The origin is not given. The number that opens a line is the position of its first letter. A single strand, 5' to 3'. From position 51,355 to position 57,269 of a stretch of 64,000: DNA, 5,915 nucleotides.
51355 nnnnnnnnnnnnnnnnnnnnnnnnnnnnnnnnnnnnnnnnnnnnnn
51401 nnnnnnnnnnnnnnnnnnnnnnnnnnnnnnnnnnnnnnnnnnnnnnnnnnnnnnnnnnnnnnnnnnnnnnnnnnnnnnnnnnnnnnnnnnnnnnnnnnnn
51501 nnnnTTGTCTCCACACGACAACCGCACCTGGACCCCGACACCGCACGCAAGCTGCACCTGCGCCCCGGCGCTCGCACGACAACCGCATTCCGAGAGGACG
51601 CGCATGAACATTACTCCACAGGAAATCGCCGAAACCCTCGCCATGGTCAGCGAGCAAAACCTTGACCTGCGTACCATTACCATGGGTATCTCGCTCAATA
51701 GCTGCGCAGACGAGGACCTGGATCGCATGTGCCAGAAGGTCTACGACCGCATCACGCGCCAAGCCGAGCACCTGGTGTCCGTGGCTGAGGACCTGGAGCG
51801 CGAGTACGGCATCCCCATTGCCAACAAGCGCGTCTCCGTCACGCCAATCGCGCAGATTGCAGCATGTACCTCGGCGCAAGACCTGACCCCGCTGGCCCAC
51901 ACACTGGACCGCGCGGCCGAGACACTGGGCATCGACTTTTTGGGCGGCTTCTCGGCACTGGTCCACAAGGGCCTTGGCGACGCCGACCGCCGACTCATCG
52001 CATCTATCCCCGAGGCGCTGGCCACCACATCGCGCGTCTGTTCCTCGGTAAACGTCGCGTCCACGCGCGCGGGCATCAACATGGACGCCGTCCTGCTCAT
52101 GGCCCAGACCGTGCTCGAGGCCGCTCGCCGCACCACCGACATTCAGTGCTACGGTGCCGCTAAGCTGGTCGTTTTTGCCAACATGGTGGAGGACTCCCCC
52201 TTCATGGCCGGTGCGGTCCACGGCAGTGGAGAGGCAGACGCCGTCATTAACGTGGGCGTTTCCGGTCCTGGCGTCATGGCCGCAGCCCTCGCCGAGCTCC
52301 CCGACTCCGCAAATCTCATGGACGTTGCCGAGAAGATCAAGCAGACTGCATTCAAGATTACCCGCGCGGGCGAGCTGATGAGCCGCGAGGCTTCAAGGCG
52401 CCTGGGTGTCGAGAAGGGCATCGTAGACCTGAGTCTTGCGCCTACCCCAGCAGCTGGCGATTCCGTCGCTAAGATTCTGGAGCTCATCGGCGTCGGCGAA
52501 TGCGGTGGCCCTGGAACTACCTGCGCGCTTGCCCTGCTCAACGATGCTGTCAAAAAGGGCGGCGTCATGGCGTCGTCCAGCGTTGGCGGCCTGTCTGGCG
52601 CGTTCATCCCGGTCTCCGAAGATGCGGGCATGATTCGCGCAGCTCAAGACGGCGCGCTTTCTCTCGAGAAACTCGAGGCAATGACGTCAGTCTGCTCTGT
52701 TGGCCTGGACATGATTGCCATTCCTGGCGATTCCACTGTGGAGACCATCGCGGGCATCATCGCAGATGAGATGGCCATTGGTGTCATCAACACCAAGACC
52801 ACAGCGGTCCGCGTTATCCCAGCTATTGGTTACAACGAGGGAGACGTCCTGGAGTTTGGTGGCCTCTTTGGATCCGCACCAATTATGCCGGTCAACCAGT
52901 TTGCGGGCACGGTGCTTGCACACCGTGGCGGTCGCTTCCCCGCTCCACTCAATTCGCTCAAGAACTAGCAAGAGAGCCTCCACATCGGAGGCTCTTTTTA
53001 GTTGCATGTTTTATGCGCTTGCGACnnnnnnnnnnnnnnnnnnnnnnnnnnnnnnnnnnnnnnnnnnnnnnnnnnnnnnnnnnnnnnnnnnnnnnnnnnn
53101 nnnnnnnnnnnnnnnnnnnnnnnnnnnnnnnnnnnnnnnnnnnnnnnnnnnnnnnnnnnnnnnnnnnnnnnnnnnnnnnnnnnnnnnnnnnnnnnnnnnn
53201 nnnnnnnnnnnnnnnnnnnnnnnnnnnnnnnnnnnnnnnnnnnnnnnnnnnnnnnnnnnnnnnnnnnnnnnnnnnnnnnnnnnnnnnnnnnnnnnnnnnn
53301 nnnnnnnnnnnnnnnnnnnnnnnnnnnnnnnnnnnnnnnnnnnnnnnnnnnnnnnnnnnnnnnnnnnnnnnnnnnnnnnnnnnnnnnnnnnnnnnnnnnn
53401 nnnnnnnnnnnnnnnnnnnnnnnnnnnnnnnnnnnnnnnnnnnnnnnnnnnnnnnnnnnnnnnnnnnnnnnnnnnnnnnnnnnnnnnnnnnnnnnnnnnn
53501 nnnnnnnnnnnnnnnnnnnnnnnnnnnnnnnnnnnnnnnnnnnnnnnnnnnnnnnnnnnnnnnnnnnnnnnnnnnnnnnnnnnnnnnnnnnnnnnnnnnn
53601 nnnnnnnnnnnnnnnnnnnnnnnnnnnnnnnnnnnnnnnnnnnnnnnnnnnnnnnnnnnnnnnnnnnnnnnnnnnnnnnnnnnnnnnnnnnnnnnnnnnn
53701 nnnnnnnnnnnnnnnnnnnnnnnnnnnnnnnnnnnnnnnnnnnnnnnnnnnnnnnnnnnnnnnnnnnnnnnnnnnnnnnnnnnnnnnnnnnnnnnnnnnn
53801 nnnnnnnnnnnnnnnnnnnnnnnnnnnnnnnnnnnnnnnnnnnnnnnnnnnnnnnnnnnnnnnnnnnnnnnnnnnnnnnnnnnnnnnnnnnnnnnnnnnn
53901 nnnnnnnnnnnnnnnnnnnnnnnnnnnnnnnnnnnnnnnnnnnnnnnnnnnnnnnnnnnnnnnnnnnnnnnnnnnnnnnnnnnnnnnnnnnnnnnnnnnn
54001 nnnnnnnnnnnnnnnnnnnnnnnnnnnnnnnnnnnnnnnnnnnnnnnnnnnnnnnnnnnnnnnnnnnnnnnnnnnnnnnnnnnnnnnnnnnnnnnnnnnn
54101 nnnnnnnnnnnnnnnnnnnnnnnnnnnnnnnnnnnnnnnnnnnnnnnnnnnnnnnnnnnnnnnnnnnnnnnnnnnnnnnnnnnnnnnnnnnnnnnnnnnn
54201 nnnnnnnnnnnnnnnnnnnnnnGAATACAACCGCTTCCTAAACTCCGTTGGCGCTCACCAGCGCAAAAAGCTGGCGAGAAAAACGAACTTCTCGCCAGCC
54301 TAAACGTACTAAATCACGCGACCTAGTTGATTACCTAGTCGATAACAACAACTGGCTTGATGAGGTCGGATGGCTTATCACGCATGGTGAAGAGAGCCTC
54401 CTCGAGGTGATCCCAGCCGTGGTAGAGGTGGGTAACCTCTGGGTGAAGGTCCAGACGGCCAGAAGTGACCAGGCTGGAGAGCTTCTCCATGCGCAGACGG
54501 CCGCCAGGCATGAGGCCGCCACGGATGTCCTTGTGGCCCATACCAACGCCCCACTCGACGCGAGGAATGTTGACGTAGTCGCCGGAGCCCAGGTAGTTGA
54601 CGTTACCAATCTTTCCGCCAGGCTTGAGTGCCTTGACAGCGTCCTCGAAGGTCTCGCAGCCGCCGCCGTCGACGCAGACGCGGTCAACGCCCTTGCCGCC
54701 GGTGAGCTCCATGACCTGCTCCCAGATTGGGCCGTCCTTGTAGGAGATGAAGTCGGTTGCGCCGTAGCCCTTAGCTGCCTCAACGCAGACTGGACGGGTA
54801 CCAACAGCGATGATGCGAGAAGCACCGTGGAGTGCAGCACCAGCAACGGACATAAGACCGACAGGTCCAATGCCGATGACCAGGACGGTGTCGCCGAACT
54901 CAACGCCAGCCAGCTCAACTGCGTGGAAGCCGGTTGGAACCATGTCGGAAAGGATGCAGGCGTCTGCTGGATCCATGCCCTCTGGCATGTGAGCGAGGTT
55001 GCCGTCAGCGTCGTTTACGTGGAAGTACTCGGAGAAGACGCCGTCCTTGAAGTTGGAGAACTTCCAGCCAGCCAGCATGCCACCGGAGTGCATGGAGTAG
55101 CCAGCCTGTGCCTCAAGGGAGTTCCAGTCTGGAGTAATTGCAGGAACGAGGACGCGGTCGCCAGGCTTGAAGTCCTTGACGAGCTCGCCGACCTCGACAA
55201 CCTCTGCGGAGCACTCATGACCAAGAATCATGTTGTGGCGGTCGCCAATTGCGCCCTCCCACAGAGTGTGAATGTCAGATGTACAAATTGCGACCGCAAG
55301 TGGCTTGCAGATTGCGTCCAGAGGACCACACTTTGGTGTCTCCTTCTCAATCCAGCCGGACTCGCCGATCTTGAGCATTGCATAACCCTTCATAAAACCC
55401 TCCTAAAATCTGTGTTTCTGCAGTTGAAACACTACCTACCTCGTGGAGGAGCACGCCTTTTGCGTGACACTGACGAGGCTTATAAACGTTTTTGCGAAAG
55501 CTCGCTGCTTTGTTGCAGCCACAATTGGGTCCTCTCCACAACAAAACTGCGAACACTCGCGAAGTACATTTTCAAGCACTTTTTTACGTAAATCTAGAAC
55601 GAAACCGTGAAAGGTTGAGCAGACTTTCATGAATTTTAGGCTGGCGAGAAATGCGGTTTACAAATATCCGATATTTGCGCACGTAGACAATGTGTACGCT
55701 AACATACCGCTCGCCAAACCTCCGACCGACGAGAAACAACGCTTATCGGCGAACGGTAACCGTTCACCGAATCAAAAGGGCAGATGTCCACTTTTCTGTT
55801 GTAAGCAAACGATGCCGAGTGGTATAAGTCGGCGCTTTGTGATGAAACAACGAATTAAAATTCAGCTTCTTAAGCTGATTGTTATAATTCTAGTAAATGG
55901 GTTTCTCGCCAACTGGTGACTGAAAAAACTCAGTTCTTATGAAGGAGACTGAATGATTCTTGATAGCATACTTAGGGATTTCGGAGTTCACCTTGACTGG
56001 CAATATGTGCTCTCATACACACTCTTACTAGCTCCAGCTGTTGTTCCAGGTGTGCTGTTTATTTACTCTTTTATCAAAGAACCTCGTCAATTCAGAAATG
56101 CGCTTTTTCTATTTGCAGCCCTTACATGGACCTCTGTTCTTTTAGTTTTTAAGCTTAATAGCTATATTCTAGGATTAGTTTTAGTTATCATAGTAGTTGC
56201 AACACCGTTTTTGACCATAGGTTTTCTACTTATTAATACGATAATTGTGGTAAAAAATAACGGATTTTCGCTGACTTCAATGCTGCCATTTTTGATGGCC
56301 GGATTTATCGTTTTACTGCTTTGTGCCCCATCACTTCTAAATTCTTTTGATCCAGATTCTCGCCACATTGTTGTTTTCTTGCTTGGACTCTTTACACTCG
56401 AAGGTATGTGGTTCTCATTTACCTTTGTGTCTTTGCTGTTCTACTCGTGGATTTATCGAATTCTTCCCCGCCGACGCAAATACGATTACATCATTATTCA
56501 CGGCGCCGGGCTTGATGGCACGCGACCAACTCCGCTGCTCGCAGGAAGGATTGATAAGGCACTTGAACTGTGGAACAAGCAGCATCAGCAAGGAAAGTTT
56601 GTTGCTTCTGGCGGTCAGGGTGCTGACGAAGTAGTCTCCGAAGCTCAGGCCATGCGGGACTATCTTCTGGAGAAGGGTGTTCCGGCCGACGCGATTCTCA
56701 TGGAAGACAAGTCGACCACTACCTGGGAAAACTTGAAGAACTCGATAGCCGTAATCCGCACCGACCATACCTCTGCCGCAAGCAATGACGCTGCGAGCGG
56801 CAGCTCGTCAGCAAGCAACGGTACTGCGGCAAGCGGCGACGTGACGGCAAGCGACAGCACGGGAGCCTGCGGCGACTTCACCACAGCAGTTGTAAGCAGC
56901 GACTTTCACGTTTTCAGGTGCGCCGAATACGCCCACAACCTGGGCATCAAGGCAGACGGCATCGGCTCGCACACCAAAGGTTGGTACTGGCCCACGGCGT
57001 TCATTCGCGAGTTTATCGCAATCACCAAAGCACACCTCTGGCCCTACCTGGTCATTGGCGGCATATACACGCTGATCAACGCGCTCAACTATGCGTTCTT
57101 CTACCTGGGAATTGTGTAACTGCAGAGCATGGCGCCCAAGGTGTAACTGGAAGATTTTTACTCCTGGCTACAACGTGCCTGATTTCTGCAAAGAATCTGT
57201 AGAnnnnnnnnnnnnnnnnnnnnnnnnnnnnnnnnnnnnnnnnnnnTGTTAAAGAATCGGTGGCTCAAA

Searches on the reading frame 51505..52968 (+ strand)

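Call 8: search_protein_families(library=pfam, proteins=[window:51505-52968:+])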
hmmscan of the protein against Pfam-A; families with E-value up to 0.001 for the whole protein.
window:51505-52968:+ (487 aa): 1 family
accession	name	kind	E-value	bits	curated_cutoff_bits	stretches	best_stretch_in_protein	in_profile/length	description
PF05167.17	DUF711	-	3.9e-183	609.4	25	1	47-457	2-412/413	Uncharacterised ACR (DUF711)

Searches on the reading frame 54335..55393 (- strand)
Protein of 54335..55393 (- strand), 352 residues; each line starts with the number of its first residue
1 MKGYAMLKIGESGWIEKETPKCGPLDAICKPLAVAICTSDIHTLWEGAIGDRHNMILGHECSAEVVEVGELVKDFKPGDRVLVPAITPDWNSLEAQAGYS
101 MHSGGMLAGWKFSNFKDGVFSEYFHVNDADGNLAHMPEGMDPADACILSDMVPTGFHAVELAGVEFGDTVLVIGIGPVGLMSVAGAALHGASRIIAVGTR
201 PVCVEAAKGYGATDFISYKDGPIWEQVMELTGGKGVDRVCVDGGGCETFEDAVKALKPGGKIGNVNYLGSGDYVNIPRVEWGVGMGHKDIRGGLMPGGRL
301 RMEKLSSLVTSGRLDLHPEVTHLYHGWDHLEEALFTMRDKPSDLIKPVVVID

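Call 38: search_protein_families(library=pfam, proteins=[window:54335-55393:-], max_evalue=0.00001)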
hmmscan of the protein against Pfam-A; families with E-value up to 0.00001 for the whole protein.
window:54335-55393:- (352 aa): 2 families
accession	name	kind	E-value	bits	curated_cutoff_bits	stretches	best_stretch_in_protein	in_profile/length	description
PF00107.32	ADH_zinc_N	-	1.6e-15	57.7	31.8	1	177-302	1-120/129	Zinc-binding dehydrogenase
PF08240.17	ADH_N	-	2.3e-15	57.2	23.5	1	26-129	4-97/104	Alcohol dehydrogenase GroES-like domain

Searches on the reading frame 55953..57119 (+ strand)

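Call 38: search_protein_families(library=pfam, proteins=[window:55953-57119:+], max_evalue=0.00001)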
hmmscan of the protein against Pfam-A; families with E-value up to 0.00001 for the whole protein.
window:55953-57119:+ (388 aa): 1 family
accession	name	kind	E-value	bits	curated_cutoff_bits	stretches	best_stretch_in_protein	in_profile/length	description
PF02698.23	DUF218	-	1.7e-25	89.9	27.6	1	178-356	1-133/133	DUF218 domain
